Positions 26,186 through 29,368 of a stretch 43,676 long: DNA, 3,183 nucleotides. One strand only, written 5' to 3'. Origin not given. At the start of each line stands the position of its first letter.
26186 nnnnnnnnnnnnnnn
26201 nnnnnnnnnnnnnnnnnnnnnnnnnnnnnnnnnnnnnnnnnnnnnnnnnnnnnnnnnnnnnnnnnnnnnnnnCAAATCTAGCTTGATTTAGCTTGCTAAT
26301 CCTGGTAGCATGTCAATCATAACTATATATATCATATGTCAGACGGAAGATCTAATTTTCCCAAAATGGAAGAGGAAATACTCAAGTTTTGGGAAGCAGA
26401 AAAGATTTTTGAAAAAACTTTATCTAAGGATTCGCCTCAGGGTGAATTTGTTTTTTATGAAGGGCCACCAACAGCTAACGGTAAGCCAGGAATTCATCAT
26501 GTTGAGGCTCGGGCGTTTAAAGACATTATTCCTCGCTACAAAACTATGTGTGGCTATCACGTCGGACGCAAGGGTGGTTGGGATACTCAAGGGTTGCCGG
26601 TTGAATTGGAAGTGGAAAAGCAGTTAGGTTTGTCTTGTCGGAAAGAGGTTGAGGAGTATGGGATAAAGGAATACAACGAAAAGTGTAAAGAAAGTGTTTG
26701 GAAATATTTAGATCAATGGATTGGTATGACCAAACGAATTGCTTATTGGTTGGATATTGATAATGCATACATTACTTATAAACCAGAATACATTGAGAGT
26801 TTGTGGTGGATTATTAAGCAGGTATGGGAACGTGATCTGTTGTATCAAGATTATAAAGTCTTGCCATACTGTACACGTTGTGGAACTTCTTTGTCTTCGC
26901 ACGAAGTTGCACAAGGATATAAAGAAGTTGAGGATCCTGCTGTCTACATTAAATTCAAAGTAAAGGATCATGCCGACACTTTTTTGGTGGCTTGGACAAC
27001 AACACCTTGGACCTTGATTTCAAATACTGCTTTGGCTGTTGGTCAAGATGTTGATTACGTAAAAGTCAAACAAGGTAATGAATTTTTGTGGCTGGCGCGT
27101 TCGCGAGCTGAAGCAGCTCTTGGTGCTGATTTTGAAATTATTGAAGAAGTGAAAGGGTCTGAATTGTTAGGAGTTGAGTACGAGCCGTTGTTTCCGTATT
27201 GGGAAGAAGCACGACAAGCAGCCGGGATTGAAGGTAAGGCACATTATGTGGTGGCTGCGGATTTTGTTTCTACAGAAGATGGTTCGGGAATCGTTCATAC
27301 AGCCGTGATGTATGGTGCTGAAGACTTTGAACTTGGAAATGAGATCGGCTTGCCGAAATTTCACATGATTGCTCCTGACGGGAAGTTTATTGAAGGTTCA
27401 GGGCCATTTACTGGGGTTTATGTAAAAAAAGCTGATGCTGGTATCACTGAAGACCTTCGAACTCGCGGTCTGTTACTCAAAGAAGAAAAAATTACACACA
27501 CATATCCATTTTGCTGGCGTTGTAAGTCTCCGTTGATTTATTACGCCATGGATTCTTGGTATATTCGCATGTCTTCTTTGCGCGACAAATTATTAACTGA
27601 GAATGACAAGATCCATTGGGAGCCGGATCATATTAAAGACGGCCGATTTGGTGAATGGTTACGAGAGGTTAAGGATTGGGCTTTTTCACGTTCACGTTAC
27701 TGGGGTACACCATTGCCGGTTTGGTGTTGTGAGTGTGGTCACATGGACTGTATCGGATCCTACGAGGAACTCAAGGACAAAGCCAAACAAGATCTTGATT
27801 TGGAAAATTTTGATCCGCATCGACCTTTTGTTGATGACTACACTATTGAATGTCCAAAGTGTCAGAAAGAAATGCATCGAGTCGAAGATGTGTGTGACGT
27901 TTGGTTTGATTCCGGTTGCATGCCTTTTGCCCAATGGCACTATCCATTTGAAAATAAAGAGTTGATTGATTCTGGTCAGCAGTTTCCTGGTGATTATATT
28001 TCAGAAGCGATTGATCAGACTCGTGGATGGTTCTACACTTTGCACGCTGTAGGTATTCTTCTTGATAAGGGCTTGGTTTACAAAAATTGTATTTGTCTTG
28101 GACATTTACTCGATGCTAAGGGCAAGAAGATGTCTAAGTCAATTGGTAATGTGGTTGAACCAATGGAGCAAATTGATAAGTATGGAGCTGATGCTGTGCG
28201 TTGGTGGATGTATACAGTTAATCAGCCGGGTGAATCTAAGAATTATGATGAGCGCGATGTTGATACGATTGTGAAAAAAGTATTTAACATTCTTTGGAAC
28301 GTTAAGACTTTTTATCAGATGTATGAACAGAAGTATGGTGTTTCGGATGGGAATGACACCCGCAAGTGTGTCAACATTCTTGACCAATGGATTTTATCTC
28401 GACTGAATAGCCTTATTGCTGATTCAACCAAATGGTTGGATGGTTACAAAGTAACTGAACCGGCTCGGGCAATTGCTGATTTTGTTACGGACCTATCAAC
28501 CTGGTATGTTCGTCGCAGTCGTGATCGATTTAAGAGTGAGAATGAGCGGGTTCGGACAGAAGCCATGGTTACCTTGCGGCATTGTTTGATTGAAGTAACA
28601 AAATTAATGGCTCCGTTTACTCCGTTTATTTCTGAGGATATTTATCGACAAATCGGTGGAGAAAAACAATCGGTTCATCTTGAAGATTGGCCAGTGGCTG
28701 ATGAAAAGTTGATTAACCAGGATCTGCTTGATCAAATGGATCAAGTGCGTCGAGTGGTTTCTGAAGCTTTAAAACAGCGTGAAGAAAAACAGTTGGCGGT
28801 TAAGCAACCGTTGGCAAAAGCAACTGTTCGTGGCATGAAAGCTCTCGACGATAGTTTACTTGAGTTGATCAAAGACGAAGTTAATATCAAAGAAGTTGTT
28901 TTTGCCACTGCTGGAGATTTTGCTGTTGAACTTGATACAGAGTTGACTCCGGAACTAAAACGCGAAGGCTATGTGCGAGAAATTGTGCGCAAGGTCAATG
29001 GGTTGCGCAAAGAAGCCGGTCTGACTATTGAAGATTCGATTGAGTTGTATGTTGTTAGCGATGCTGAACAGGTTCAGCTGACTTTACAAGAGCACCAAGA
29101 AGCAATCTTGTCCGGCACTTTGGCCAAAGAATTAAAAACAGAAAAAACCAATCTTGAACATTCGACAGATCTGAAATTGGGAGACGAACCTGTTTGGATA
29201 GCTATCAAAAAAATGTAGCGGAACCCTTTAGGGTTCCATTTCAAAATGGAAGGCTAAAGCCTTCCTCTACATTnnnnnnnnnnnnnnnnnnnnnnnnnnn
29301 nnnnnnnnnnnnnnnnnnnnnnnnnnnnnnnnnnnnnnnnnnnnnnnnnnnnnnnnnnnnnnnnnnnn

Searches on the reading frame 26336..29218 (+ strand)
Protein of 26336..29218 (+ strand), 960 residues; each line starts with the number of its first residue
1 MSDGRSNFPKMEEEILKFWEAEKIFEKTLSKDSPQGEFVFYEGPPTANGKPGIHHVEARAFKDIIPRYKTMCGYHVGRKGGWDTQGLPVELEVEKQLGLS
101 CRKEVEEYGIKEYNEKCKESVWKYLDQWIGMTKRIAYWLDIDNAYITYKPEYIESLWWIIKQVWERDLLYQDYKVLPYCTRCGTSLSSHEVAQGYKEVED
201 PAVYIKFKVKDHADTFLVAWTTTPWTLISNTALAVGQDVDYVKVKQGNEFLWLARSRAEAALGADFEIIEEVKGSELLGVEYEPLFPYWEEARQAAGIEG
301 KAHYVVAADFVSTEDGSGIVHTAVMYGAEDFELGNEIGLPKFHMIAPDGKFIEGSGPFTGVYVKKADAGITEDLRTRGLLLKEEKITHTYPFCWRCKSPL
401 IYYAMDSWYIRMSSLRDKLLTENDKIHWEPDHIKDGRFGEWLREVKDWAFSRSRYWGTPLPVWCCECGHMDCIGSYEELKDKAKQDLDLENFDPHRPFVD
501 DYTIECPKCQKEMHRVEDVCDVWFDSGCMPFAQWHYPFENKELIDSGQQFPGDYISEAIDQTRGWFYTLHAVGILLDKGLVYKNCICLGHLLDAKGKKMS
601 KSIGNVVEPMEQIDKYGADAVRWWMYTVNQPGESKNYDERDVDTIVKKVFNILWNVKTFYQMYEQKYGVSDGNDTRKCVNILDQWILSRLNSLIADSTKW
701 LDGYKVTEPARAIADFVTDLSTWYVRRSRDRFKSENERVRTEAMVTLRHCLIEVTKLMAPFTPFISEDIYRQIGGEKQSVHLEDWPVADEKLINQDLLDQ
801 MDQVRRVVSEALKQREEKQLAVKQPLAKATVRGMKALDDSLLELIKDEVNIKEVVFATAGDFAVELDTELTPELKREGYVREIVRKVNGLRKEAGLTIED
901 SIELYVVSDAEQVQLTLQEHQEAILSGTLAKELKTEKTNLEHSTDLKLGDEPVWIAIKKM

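Call 73: search_protein_families(library=pfam, proteins=[window:26336-29218:+], max_evalue=0.001)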
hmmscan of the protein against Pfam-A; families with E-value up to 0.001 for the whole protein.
window:26336-29218:+ (960 aa): 4 families
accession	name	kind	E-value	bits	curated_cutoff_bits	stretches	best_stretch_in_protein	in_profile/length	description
PF00133.28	tRNA-synt_1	-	2.7e-113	379.3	22.7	1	15-628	2-405/414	tRNA synthetases class I (I, L, M and V)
PF08264.19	Anticodon_1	-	3.6e-33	115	25.1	1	683-827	1-145/148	Anticodon-binding domain of tRNA ligase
PF19302.4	DUF5915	-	1.5e-23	83.8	27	1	801-959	42-194/195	Domain of unknown function (DUF5915)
PF09334.17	tRNA-synt_1g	-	1.2e-14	54.3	20.1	1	566-646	295-375/391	tRNA synthetases class I (M)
